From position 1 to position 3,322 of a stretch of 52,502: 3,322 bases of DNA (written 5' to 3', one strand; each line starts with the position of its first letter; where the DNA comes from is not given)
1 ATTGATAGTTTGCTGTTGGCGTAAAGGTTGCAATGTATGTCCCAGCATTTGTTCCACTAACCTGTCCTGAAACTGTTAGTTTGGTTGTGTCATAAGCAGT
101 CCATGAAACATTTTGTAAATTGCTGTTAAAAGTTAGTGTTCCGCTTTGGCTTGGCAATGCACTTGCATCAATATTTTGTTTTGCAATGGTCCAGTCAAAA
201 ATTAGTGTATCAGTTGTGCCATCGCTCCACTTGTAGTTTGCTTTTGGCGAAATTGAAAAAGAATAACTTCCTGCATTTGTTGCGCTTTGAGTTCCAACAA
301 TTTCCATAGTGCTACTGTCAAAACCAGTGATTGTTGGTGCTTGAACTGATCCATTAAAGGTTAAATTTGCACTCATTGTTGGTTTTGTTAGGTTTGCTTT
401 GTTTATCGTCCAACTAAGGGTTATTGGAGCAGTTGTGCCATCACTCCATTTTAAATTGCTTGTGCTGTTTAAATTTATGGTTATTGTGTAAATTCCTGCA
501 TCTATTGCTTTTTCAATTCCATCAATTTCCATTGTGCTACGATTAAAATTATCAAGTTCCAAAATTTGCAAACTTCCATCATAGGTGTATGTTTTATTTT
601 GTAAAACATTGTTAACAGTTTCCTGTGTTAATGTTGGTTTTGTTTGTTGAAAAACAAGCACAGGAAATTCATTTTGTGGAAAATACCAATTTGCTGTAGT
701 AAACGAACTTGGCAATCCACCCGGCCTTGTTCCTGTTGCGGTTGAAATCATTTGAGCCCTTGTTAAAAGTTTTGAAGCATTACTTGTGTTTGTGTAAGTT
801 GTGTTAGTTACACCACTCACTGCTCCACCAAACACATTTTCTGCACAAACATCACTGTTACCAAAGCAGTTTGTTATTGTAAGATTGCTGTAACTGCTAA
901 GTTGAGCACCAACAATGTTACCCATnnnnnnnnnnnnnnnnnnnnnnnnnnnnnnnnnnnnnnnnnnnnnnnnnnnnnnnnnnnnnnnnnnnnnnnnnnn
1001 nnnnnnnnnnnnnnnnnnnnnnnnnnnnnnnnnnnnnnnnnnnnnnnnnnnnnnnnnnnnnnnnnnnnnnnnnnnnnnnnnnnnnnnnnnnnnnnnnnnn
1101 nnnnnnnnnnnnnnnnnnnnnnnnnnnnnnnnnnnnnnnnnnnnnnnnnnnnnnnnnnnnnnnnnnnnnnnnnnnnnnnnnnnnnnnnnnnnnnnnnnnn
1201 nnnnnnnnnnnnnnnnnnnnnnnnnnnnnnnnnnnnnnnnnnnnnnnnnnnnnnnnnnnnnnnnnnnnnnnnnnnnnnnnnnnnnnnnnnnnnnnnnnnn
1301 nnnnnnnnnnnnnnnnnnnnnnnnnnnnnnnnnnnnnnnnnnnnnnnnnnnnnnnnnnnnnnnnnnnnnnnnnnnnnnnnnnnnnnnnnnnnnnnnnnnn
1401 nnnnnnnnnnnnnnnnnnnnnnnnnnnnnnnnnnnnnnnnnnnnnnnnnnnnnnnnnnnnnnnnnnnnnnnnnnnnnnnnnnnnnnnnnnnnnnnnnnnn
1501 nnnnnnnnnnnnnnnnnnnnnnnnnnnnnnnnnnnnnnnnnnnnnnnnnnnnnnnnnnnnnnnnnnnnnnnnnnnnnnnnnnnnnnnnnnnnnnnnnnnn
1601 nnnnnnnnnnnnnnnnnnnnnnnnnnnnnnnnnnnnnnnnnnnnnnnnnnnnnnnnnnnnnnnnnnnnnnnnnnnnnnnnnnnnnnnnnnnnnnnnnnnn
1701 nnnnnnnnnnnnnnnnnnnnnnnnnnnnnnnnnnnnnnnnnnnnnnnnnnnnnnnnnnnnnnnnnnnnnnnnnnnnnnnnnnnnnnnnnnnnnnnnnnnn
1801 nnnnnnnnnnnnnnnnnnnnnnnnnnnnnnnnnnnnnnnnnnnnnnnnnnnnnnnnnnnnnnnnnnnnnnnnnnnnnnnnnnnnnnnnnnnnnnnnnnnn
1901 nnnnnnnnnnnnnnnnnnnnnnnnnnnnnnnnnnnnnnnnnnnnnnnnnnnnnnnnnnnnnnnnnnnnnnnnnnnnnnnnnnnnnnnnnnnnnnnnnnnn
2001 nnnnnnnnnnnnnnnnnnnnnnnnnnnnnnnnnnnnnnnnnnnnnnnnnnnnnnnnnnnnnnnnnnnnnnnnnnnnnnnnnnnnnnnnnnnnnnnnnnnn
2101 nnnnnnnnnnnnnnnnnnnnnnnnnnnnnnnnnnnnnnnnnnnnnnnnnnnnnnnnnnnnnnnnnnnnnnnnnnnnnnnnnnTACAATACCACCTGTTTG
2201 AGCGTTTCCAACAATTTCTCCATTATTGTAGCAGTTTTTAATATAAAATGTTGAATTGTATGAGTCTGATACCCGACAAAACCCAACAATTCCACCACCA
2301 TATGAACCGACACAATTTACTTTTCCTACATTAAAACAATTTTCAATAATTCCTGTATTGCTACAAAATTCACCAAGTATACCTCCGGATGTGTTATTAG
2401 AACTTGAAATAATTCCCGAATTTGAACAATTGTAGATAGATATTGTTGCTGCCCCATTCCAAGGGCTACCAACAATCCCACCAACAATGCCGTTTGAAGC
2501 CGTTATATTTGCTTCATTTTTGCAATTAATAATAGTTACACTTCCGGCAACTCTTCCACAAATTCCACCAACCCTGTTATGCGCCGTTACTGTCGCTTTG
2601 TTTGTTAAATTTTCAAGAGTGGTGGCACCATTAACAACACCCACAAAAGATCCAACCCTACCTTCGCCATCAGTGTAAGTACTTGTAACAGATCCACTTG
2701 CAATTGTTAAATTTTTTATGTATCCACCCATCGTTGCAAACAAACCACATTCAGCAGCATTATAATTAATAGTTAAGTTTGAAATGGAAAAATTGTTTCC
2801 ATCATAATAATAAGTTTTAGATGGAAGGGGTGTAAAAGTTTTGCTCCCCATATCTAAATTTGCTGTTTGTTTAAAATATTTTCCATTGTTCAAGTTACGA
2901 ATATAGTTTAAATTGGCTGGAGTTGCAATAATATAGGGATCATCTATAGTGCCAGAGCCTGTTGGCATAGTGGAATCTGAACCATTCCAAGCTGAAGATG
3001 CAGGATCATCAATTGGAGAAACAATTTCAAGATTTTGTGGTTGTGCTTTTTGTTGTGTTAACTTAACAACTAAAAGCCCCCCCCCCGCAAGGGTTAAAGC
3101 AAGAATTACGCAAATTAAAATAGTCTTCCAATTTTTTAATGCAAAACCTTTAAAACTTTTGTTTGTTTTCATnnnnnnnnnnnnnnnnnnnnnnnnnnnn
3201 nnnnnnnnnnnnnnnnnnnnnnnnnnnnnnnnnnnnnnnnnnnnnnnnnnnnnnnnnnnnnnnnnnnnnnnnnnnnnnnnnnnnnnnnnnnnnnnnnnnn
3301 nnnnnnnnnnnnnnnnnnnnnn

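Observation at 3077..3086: A G10 homopolymer inside the signal-anchor codons of a surface protein is a candidate slipped-strand phase-variation switch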

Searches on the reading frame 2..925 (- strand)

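Call 54: search_protein_families(library=pfam, proteins=[window:2-925:-], max_evalue=1)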
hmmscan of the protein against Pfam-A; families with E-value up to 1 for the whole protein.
window:2-925:- (308 aa): 5 families
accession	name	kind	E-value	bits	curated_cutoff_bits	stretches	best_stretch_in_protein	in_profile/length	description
PF05345.18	He_PIG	-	0.0072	17.2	24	1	170-247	19-95/96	Putative Ig domain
PF23861.1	Ribophorin_II_2nd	-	0.027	15.1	23.4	1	96-156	33-91/105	Ribophorin II second domain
PF11386.13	VERL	-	0.15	12.7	25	0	153-178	46-71/78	Vitelline envelope receptor for lysin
PF06707.17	DUF1194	-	0.21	11.2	27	0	231-265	54-88/206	Protein of unknown function (DUF1194)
PF15222.11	KAR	-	0.25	12.1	27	1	204-286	15-96/105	Kidney androgen-regulated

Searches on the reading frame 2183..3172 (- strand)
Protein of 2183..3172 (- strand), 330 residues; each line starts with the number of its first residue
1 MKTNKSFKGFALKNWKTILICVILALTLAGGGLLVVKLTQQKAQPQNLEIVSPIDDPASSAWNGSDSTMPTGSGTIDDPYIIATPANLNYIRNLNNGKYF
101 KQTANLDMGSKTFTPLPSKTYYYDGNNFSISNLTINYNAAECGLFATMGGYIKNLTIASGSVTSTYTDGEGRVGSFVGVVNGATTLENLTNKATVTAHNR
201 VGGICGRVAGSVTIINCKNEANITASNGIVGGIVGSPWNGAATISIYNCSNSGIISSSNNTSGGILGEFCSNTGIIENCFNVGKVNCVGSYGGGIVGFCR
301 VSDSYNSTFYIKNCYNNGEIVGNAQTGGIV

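Call 14: find_homologous_proteins(query=window:2183-3172:-, max_evalue=0.00001)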
Query window:2183-3172:- (330 aa): 475 proteins with E <= 0.00001 among 7734 candidates; the best 120 are listed.
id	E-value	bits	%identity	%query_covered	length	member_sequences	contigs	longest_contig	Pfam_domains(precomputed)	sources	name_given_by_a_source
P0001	2.1e-24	105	29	85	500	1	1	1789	-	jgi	jgi:hypothetical protein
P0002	2.3e-24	105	32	82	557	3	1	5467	PF07581.18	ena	-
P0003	6.9e-21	93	35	69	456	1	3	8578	PF07581.18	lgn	-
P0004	3.5e-20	91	36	63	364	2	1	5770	PF07581.18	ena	-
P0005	4.8e-20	90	32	68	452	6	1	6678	PF07581.18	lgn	-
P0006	7.9e-20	90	32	94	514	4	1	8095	PF18962.8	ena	-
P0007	1.1e-19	89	30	78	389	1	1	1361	PF07581.18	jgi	jgi:hypothetical protein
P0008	2.2e-19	88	32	82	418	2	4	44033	PF07581.18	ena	-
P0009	1.8e-18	85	37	73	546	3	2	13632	PF18998.7,PF07581.18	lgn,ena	-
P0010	3.2e-18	84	30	61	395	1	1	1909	-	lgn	-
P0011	3.5e-18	84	33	66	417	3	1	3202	PF07581.18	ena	-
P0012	7.1e-18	83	32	82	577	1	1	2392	PF07581.18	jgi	jgi:hypothetical protein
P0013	7.5e-18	83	35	79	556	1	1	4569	PF07581.18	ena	-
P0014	1.8e-17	82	37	66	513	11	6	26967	-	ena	-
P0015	6.2e-17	80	37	58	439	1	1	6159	-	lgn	-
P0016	3.0e-16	78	34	80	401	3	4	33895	PF07581.18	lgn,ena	-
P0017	3.0e-16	78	31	71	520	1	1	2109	PF07581.18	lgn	-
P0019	5.2e-16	77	34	66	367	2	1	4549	PF07581.18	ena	-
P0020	6.3e-16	77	31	75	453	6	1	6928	PF07581.18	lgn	-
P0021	6.3e-16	77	32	78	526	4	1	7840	PF07581.18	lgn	-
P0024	1.5e-15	76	31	86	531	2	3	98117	PF07581.18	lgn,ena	-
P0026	2.3e-15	75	34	78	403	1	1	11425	PF07581.18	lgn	-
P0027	2.8e-15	75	33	69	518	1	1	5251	PF07581.18,PF22359.3,PF02368.25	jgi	jgi:hypothetical protein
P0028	3.1e-15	75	32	82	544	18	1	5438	PF18998.7,PF07581.18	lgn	-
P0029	4.4e-15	74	36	65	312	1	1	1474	PF07581.18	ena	-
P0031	6.6e-15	74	32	83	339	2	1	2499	PF07581.18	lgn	-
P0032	8.1e-15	73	36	47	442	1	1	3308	PF07581.18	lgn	-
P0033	9.6e-15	73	37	29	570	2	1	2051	PF07581.18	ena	-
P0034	9.7e-15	73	32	83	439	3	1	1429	PF07581.18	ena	-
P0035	1.0e-14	73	32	81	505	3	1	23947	PF18962.8,PF07581.18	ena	-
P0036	1.5e-14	72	31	100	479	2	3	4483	PF07581.18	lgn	-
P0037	1.7e-14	72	31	79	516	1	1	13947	PF07581.18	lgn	-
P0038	3.2e-14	71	34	82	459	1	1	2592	PF18962.8,PF07581.18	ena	-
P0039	3.2e-14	71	31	80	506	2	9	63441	PF18962.8,PF07581.18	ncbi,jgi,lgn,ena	jgi:hypothetical protein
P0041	3.3e-14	71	32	65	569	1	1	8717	PF07581.18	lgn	-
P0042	3.9e-14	71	36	52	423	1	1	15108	PF07581.18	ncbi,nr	ncbi:MAG: hypothetical protein II793_02510, partial [Bacteroidales bacterium]|nr:hypothetical protei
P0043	7.0e-14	70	27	68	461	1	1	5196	PF07581.18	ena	-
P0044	8.8e-14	70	29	81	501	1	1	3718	PF07581.18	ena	-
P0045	9.9e-14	70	29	81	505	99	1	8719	PF07581.18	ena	-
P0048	1.9e-13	69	30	63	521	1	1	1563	PF07581.18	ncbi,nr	ncbi:MAG: hypothetical protein II060_07210, partial [Bacteroidales bacterium]|nr:hypothetical protei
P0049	2.6e-13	68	29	88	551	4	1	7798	PF07581.18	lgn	-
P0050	4.7e-13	67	25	84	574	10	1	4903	PF07581.18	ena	-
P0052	4.8e-13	67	30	73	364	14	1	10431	PF07581.18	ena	-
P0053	5.1e-13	67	36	44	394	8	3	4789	PF07581.18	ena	-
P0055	7.0e-13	67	29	81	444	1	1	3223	PF07581.18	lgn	-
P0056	7.4e-13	67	32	84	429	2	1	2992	PF07581.18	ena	-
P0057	7.4e-13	67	30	82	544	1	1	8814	PF07581.18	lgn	-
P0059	7.9e-13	67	33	61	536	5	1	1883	PF07581.18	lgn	-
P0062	9.7e-13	66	30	82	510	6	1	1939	PF07581.18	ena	-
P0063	1.0e-12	66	34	65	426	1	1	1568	PF05342.20,PF07581.18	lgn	-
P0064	1.1e-12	66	26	83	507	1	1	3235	PF07581.18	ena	-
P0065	1.3e-12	66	30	78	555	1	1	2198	PF00404.25,PF07581.18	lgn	-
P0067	1.5e-12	66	34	48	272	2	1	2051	PF07581.18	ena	-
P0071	2.1e-12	65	34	66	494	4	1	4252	PF07581.18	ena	-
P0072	2.2e-12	65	32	79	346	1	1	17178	PF07581.18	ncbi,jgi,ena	jgi:hypothetical protein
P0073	3.4e-12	65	29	87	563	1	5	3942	PF07581.18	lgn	-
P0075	3.4e-12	65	33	69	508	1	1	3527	PF07581.18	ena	-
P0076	3.5e-12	65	32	73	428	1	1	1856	PF05342.20,PF07581.18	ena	-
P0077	3.8e-12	64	34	65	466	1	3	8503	PF07581.18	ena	-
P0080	5.0e-12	64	29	83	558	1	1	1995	PF00404.25,PF07581.18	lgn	-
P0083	7.2e-12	64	31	82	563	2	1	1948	PF07581.18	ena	-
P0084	9.1e-12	63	30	96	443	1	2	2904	PF07581.18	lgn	-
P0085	1.1e-11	63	29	82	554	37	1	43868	PF07581.18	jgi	-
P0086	1.2e-11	63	29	94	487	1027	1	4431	PF07581.18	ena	-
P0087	1.2e-11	63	35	57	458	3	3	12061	PF07581.18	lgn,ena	-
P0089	1.5e-11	63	32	68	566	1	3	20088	PF07581.18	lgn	-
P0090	1.6e-11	62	38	70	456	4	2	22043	PF07581.18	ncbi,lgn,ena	-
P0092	1.7e-11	62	34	64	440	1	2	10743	PF07581.18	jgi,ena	-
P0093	2.2e-11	62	35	65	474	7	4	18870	PF07581.18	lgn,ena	-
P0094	2.3e-11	62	32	76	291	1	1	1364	PF07581.18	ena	-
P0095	2.3e-11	62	30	76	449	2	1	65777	PF07581.18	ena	-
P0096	2.4e-11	62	30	78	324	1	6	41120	PF07581.18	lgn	-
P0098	2.6e-11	62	38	63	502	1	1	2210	PF07581.18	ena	-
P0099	3.0e-11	61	31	84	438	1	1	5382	PF07581.18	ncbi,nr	ncbi:MAG: Ig-like domain-containing protein [Butyricicoccus sp.]|nr:Ig-like domain-containing protei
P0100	3.6e-11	61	30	76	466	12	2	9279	PF07581.18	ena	-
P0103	5.2e-11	61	29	81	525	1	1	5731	PF07581.18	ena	-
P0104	5.6e-11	61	29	72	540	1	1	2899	PF07581.18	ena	-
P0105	6.3e-11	60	29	76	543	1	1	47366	PF16439.11,PF13004.14,PF07581.18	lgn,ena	-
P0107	6.7e-11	60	30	78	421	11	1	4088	PF18962.8,PF07581.18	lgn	-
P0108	6.8e-11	60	32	85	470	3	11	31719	PF07581.18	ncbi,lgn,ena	-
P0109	8.7e-11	60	30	81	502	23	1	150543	PF07581.18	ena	-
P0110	8.9e-11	60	29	78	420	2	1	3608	PF07581.18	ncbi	-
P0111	9.0e-11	60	34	68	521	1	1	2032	PF07581.18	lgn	-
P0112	9.8e-11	60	33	63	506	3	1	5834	PF07581.18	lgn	-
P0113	1.0e-10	60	29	82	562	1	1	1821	PF07581.18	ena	-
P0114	1.1e-10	60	37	64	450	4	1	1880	PF07581.18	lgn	-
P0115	1.3e-10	59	34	60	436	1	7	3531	PF07581.18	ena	-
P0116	1.3e-10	59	30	81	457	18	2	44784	PF18962.8,PF07581.18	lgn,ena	-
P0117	1.4e-10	59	29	82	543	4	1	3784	PF07581.18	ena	-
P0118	1.6e-10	59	33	69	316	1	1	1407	PF05342.20,PF07581.18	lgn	-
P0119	1.7e-10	59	29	81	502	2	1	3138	PF07581.18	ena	-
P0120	1.8e-10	59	32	68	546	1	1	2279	PF16439.11,PF13004.14,PF07581.18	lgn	-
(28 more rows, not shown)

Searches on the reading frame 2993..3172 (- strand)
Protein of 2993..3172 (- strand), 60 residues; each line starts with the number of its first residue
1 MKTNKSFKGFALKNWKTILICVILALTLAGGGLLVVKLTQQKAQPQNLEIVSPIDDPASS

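Call 38: find_homologous_proteins(query=window:2993-3172:-, max_evalue=10)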
Query seq(60 aa): 3 candidates shared short words with the query, none scored E <= 10.
